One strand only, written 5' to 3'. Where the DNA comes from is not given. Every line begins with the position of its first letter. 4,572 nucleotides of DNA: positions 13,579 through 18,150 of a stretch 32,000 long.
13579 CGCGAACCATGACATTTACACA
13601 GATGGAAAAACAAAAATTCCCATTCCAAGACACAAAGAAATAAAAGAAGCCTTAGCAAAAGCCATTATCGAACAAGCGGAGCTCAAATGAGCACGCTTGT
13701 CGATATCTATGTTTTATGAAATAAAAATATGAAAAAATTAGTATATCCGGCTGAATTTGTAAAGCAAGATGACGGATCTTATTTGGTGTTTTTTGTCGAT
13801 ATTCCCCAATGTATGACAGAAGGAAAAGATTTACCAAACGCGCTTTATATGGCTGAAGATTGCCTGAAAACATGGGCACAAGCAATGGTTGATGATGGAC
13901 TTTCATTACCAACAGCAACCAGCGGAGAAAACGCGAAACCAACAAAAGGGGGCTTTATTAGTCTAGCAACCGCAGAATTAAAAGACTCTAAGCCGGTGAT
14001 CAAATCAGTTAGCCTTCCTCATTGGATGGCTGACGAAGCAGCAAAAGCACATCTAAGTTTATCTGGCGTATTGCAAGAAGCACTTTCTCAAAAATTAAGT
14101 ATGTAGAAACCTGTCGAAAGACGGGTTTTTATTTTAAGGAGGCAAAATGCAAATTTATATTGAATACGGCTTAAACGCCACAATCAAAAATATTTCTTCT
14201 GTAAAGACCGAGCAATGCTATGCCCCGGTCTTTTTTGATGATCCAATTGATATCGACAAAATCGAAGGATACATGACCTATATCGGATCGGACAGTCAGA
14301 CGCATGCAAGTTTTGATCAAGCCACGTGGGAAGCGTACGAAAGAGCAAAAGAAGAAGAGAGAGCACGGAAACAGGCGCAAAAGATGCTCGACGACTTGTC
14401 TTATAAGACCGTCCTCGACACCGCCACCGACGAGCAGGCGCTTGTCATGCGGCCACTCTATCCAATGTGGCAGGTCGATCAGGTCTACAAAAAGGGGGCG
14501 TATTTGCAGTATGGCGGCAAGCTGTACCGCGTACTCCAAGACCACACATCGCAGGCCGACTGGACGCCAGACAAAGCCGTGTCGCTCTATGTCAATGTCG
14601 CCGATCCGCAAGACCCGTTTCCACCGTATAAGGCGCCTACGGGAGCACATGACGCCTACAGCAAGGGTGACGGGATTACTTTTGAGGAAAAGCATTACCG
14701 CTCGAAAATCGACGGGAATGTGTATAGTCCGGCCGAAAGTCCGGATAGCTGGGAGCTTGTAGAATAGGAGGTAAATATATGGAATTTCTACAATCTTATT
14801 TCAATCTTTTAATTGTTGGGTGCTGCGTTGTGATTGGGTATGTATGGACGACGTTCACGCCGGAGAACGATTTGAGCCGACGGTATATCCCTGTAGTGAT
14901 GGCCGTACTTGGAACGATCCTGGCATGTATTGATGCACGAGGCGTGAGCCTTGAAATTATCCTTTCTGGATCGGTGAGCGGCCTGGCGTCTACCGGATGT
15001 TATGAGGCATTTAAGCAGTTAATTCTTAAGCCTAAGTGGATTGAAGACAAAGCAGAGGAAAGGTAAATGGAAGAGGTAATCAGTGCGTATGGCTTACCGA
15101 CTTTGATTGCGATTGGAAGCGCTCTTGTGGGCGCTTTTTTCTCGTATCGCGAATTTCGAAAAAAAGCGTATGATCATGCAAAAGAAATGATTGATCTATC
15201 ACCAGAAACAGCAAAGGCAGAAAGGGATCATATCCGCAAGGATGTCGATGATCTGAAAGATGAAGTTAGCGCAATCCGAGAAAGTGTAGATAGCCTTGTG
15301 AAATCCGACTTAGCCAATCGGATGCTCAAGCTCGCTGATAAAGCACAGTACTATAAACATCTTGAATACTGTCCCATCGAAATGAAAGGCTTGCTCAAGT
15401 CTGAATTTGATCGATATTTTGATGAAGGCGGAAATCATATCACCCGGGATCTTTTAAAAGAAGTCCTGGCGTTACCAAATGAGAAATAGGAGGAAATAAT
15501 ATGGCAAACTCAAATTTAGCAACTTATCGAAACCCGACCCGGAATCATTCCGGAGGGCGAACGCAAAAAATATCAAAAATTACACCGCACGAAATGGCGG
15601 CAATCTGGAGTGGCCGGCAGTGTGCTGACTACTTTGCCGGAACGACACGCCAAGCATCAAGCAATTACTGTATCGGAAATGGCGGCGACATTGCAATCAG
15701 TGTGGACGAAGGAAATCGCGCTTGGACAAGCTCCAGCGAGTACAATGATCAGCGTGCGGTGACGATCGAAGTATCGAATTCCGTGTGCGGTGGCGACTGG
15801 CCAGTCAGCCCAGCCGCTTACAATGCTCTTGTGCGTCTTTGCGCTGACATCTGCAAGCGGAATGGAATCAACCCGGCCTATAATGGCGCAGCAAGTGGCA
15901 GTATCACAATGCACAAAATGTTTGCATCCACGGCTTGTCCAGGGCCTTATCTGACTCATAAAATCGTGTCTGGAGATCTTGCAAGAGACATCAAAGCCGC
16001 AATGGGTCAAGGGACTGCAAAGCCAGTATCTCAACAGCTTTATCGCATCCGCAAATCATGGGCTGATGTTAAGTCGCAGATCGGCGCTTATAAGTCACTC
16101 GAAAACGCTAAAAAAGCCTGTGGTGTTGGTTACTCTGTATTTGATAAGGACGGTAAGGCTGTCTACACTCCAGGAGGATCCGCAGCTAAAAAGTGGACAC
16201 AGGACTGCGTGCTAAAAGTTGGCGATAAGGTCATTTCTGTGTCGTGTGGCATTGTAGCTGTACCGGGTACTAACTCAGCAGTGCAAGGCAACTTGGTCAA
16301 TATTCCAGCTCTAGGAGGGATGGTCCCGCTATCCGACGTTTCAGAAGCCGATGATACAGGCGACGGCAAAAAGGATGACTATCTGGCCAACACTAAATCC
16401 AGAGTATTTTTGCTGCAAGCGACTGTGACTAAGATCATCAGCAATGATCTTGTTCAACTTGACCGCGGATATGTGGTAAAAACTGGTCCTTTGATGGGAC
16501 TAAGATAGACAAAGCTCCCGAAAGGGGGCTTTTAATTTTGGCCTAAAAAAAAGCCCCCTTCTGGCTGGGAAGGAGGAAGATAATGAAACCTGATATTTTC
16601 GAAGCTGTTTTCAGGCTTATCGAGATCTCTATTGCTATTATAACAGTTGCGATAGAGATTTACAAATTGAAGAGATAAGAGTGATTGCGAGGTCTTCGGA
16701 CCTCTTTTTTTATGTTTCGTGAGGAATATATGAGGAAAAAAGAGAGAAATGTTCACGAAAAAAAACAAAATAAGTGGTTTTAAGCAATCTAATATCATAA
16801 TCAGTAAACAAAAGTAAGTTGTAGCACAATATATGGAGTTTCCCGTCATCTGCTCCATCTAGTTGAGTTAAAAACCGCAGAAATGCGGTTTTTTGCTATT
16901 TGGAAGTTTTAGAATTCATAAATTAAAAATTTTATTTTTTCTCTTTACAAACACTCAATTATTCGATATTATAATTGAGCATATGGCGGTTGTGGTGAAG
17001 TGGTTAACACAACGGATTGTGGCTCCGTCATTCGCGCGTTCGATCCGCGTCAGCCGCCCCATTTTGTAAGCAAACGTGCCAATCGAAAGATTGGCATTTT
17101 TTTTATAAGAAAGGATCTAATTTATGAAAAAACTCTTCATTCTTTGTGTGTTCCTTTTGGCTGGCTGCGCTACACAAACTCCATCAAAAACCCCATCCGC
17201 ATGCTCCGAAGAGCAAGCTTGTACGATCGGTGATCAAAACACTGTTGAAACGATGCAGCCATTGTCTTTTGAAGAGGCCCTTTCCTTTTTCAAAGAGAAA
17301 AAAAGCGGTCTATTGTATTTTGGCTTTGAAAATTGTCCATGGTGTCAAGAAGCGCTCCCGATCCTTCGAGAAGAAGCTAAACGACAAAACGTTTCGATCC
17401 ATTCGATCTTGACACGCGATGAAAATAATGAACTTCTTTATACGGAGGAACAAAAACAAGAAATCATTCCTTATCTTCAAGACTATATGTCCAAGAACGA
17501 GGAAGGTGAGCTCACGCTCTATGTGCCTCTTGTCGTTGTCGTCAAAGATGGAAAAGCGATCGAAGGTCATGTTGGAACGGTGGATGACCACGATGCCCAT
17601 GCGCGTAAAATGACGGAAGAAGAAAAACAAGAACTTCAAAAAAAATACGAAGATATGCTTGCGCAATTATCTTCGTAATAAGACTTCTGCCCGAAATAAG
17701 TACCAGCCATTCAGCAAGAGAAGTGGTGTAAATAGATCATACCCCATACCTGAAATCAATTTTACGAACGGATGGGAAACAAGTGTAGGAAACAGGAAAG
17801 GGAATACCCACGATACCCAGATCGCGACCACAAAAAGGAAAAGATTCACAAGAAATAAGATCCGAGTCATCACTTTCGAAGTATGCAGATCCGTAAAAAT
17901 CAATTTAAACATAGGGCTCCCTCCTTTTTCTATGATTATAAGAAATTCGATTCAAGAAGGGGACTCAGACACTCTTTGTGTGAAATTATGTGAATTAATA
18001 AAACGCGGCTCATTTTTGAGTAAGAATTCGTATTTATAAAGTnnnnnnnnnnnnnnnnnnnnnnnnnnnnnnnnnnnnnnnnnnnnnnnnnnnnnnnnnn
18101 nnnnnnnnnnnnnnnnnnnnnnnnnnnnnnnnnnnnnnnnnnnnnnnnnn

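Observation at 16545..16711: Type I toxin-antitoxin-like locus at the prophage end: 31-aa peptide ORF with a predicted overlapping antisense RNA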

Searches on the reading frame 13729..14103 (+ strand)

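Call 69: search_protein_families(library=padloc, proteins=[window:13729-14103:+], max_evalue=1)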
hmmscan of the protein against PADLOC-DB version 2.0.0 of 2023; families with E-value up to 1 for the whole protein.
window:13729-14103:+ (125 aa): 1 family
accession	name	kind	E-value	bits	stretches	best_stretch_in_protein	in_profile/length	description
PDLC03176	Specificity_I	-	0.024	11.4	1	47-106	19-77/585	Type I specificity subunit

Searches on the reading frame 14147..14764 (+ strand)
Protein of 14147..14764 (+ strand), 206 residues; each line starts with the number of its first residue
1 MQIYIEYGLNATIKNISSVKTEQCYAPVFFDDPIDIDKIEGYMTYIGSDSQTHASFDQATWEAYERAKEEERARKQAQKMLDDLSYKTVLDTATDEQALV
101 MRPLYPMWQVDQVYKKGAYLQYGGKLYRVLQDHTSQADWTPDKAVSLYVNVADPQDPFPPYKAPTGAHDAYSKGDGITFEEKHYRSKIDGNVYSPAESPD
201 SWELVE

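Call 28: search_protein_families(library=ncbifam, proteins=[window:14147-14764:+], max_evalue=10)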
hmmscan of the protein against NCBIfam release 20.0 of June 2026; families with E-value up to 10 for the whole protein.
window:14147-14764:+ (206 aa): 0 families

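Call 29: search_protein_families(library=phrogs, proteins=[window:14147-14764:+], max_evalue=10)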
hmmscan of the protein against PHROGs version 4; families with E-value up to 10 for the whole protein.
window:14147-14764:+ (206 aa): 8 families
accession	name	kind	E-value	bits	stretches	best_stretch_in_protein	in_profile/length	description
phrog_30034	-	unknown function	1.2e-20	75.4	1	92-196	136-249/263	-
phrog_27545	-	unknown function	4.8e-14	53.8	1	86-152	13-83/146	-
phrog_18593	-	unknown function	1.1e-09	39.6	1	49-204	28-187/188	-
phrog_4622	-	unknown function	0.00043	21.6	1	170-185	18-33/68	-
phrog_9851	-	tail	0.00077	18.3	1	108-187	72-144/1092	tail fiber protein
phrog_32540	-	tail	0.028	14.3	1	93-148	54-106/494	tail fiber protein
phrog_6670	-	unknown function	0.17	12.7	1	107-135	54-82/120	-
phrog_1302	-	tail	0.25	11.8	1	112-137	114-141/201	distal tail protein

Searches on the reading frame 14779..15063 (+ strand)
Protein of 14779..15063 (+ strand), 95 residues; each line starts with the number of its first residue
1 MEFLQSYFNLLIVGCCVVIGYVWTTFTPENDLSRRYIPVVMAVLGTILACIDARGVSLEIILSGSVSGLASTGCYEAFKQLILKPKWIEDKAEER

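Call 28: search_protein_families(library=ncbifam, proteins=[window:14779-15063:+], max_evalue=10)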
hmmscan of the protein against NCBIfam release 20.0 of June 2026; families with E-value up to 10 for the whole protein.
window:14779-15063:+ (95 aa): 1 family
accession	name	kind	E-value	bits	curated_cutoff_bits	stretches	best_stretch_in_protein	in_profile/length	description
NF045534.1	small_EYxxD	equivalog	0.017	14.8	29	1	10-26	13-29/37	EYxxD motif small membrane protein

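Call 29: search_protein_families(library=phrogs, proteins=[window:14779-15063:+], max_evalue=10)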
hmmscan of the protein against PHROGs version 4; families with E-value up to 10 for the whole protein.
window:14779-15063:+ (95 aa): 5 families
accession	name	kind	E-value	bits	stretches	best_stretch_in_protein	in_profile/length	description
phrog_1129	-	lysis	1.5e-14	54.7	1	1-84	3-83/86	holin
phrog_1299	-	lysis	2.1e-07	31.7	1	29-80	26-82/100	holin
phrog_20796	-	unknown function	0.17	12.8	1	2-34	51-83/126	-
phrog_17925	-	unknown function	0.18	12.8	0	42-80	15-53/110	-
phrog_29616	-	unknown function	0.18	12.7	1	4-55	4-56/70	-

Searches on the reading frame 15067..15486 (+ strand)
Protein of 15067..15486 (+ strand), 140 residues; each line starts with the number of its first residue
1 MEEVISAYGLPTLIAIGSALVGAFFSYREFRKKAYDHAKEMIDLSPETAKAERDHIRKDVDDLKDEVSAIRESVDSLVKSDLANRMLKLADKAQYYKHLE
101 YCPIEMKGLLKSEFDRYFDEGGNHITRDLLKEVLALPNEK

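Call 28: search_protein_families(library=ncbifam, proteins=[window:15067-15486:+], max_evalue=10)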
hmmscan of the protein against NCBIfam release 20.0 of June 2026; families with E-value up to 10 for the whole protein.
window:15067-15486:+ (140 aa): 3 families
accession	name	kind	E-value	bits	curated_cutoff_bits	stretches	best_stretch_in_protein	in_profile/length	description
NF051442.1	NheB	equivalog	0.11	11.5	500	1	49-98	151-199/398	non-hemolytic enterotoxin subunit B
TIGR04527.1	mycoplas_twoTM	subfamily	0.13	11.9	125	1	18-104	24-102/248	MG_279/MG_280 family protein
NF033632.1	SLATT_4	domain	0.15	11.9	55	1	12-80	64-134/154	SLATT domain-containing protein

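Call 29: search_protein_families(library=phrogs, proteins=[window:15067-15486:+], max_evalue=10)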
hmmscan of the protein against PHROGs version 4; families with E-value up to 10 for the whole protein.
window:15067-15486:+ (140 aa): 18 families
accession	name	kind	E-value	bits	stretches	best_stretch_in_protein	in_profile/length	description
phrog_1863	-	unknown function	0.00015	22.6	1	12-98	6-86/97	-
phrog_473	-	head and packaging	0.0031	18.9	1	48-80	41-73/75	virion structural protein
phrog_18116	-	unknown function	0.0039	18.4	1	36-107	34-106/185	-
phrog_3671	-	unknown function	0.0054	17.9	1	12-74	14-66/87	-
phrog_6664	-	unknown function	0.0077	17.7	1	16-86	14-94/97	-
phrog_4105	-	unknown function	0.0083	17.4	1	88-140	48-100/103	-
phrog_3507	-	unknown function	0.026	16.1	1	47-74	63-90/102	-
phrog_5328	-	unknown function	0.033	15.6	1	47-100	26-78/101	-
phrog_23256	-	unknown function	0.034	15.1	1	15-113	19-115/128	-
phrog_34580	-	unknown function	0.07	14.6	1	36-120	44-129/157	-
phrog_37946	-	unknown function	0.075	14.2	1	7-53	2-49/74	-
phrog_9635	-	unknown function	0.13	13.8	1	12-78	15-77/109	-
phrog_7686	-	lysis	0.14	13.3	1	9-83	23-96/112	Rz-like spanin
phrog_19738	-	unknown function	0.16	13.4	1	51-116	32-95/116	-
phrog_726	-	unknown function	0.22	12.4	1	21-81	45-100/154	-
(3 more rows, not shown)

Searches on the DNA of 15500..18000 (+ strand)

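Call 6: search_rna_families(source=window, start=15500, end=18000, threshold=evalue, max_evalue=10)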
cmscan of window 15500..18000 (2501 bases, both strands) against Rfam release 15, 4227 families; matches with E-value up to 10: 11.
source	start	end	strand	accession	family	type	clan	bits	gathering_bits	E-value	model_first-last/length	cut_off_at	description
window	16986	17058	+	RF00005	tRNA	Gene; tRNA;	CL00001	55.9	29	9.2e-11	1-71/71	no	tRNA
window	16841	16939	+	RF01770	rimP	Cis-reg; leader;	-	27.7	47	0.093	1-102/102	no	Gammaprotebacteria rimP leader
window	17041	17104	+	RF00368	sroB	Gene; sRNA;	-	23.4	44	5.9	1-83/83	no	sroB RNA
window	17065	17155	-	RF02053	STnc430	Gene; sRNA;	-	21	47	3.1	1-162/162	no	Enterobacterial sRNA STnc430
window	16676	16760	-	RF02059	STnc50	Gene; sRNA;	-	20.7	55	2.8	1-84/84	no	Salmonella enterica sRNA STnc40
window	16872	16966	-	RF01742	lactis-plasmid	Gene; sRNA;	-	19.4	70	8.1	1-106/106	no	lactis-plasmid RNA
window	16869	16986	-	RF00082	SraG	Gene; sRNA;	-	18.7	50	4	1-177/177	no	SraG RNA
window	16470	16538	+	RF01859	Phe_leader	Cis-reg; leader;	-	18.7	55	7.3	1-125/125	no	Phenylalanine leader peptide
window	16436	16506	+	RF00274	SNORD57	Gene; snRNA; snoRNA; CD-box;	CL00058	17.3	47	4.3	1-72/72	no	Small nucleolar RNA SNORD57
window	16518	16564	-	RF03585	mir-3938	Gene; miRNA;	-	16.5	94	9.1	24-65/88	no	mir-3938 microRNA precursor family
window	16648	16702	+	RF01144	sR17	Gene; snRNA; snoRNA; CD-box;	-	15.1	36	2.3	1-55/55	no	Small nucleolar RNA sR17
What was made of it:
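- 16546..16630 (-): Predicted ~84-nt cis-antisense RNA. The inferred TSS is about 16630, 7 nt after the -10, and the RNA ends in the U-run of T2. It is complementary to the 5' leader, SD, start codon and codons 1-16. No Rfam match (call 6).
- On Known antitoxin or antisense RNA families in Rfam: Nothing credible overlaps 16545-16711 (call 6).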

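Call 10: search_dna_similar(query=window:16480-16960:+, collection=phages, mode=distant, max_evalue=0.01)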
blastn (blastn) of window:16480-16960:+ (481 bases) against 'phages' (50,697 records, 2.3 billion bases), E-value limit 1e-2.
No match.
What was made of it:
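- Tried and rejected: blastn of the region against phages found no match (call 10).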

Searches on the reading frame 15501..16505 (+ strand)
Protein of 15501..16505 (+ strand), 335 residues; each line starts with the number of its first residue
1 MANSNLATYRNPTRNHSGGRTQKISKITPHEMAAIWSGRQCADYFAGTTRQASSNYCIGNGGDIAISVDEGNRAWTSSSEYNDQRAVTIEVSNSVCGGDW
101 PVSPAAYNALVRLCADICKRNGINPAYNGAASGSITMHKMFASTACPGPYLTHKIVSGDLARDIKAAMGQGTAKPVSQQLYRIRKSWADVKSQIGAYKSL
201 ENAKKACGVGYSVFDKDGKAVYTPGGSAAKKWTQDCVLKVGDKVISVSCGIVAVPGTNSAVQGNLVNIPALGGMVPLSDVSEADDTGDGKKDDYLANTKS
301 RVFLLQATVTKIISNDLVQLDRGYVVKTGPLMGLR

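Call 14: find_encoding_contigs(protein=window:15501-16505:+, flank=4000, max_places=10)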
Protein window:15501-16505:+ (335 aa): 24 contigs read that carry it; 8 places shown.
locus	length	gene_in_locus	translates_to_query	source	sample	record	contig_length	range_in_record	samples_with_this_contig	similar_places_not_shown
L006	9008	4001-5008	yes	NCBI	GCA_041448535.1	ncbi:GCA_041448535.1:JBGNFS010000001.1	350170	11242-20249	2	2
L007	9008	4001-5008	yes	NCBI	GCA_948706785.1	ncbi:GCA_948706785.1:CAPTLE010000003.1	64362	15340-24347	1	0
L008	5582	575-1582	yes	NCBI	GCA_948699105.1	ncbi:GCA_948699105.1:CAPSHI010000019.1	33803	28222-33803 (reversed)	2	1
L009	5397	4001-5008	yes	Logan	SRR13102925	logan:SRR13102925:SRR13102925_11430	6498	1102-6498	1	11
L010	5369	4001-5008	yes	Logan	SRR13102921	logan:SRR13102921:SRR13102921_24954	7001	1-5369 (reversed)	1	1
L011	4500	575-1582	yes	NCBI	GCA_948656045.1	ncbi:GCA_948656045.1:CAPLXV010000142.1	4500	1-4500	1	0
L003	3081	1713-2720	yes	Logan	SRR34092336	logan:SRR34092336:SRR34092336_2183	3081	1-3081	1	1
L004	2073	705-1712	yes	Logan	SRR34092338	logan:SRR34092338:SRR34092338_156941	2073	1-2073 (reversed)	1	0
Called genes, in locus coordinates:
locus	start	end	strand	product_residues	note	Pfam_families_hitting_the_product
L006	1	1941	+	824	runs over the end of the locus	PF05895:DUF859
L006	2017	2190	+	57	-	PF07927:HicA_toxin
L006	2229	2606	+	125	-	PF15919:HicB_lk_antitox (weak), PF15970:HicB-like_2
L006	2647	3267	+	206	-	PF02839:CBM_5_12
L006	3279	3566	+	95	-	PF16079:Phage_holin_5_2 (weak)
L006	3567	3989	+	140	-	-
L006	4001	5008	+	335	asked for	PF01510:Amidase_2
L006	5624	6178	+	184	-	-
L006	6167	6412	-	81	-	-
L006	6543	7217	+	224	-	PF20582:UPF0758_N, PF04002:RadC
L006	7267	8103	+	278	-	PF04085:MreC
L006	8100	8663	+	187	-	PF04093:MreD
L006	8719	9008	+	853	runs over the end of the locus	PF02739:5_3_exonuc_N, PF01367:5_3_exonuc, PF22619:DNA_polI_exo1, PF00476:DNA_pol_A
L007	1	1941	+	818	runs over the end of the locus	PF05895:DUF859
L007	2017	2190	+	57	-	PF07927:HicA_toxin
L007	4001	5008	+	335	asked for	PF01510:Amidase_2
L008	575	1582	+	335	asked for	PF01510:Amidase_2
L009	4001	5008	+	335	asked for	PF01510:Amidase_2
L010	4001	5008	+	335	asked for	PF01510:Amidase_2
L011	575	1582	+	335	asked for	PF01510:Amidase_2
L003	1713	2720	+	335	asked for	PF01510:Amidase_2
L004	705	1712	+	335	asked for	PF01510:Amidase_2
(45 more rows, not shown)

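Call 19: find_related_loci(query=window:15501-16505:+, collection=viral_contigs, flank=3000)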
Query window:15501-16505:+ (335 aa) in viral_contigs; peptide patterns used: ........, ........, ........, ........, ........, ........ (x = any residue, [..] = any of these).
4 stretches matched a pattern; 4 encode a relative of the query (tblastn E <= 1e-3); 4 distinct loci.
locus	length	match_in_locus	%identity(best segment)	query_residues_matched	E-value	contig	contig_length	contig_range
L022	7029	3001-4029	73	1-335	5e-168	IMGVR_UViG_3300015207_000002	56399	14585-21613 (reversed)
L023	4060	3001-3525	69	1-178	3e-74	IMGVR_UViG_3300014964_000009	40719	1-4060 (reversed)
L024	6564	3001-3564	56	1-186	2e-61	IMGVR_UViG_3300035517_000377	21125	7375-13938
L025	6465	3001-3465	54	23-176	7e-49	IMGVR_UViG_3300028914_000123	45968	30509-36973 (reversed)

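Call 37: find_related_loci(query=window:15501-16505:+, collection=genome_contigs, flank=3000)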
Query window:15501-16505:+ (335 aa) in genome_contigs; peptide patterns used: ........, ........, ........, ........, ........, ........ (x = any residue, [..] = any of these).
53 stretches matched a pattern, but none encodes a relative of the query by tblastn (E <= 1e-3).
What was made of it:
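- Tried and rejected: genome_contigs gave nothing (call 37).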

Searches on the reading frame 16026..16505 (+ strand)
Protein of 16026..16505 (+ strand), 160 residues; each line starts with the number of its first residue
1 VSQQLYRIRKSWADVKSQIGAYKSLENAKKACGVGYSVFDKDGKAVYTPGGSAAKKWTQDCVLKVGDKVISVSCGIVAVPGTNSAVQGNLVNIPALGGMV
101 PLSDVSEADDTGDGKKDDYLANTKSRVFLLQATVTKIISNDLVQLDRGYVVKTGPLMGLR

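Call 46: find_homologous_proteins(query=window:16026-16505:+, max_evalue=0.001)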
Query window:16026-16505:+ (160 aa): 109 proteins with E <= 0.001 among 144 candidates.
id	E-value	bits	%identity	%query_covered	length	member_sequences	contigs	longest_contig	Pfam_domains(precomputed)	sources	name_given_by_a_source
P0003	1.1e-39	154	70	68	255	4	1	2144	-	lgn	-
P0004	4.0e-24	103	74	27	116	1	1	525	-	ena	-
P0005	3.5e-17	81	71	31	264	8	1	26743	PF08460.17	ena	-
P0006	4.8e-17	80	78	34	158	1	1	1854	-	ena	-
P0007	3.1e-16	77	79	33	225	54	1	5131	-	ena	-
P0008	3.9e-16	77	77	33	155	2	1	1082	-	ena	-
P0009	3.1e-15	74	46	66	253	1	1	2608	PF05257.23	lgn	-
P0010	6.3e-15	73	77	29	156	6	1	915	-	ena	-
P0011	7.8e-15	73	79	29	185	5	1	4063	-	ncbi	ncbi:MAG: hypothetical protein ACI4DU_06385, partial [Lachnospiraceae bacterium]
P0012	8.2e-15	73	77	30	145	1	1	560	-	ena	-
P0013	1.3e-14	72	77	29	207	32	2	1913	-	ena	-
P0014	1.4e-14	72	77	29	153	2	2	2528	-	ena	-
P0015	2.0e-14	72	80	29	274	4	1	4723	PF01510.31,PF08230.17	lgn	-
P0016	2.4e-14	71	76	29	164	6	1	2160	-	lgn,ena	-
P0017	3.5e-14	71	64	41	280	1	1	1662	PF01520.24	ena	-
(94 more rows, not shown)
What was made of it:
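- Tried and rejected: Homologues of the endolysin C-domain mostly match a CW_7-like linker (call 46).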

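Call 47: find_encoding_contigs(protein=P0003, flank=3000, max_places=6)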
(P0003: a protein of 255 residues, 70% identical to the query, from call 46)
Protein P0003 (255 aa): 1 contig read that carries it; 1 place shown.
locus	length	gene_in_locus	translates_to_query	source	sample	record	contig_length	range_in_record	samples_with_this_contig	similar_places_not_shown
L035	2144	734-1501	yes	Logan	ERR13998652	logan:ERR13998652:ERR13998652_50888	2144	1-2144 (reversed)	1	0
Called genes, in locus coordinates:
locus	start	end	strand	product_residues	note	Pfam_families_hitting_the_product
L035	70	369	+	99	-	PF16079:Phage_holin_5_2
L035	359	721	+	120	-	-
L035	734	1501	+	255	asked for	-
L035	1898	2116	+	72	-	-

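Call 48: find_encoding_contigs(protein=P0009, flank=3000, max_places=6)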
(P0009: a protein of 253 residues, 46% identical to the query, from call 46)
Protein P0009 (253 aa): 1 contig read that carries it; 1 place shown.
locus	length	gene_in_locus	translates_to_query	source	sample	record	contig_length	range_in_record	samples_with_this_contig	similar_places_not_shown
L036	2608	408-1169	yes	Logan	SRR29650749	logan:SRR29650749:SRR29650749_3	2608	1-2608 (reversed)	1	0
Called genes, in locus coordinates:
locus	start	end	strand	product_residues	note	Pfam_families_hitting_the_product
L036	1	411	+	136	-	?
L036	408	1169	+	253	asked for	PF05257:CHAP (weak)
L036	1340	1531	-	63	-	-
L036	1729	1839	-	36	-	-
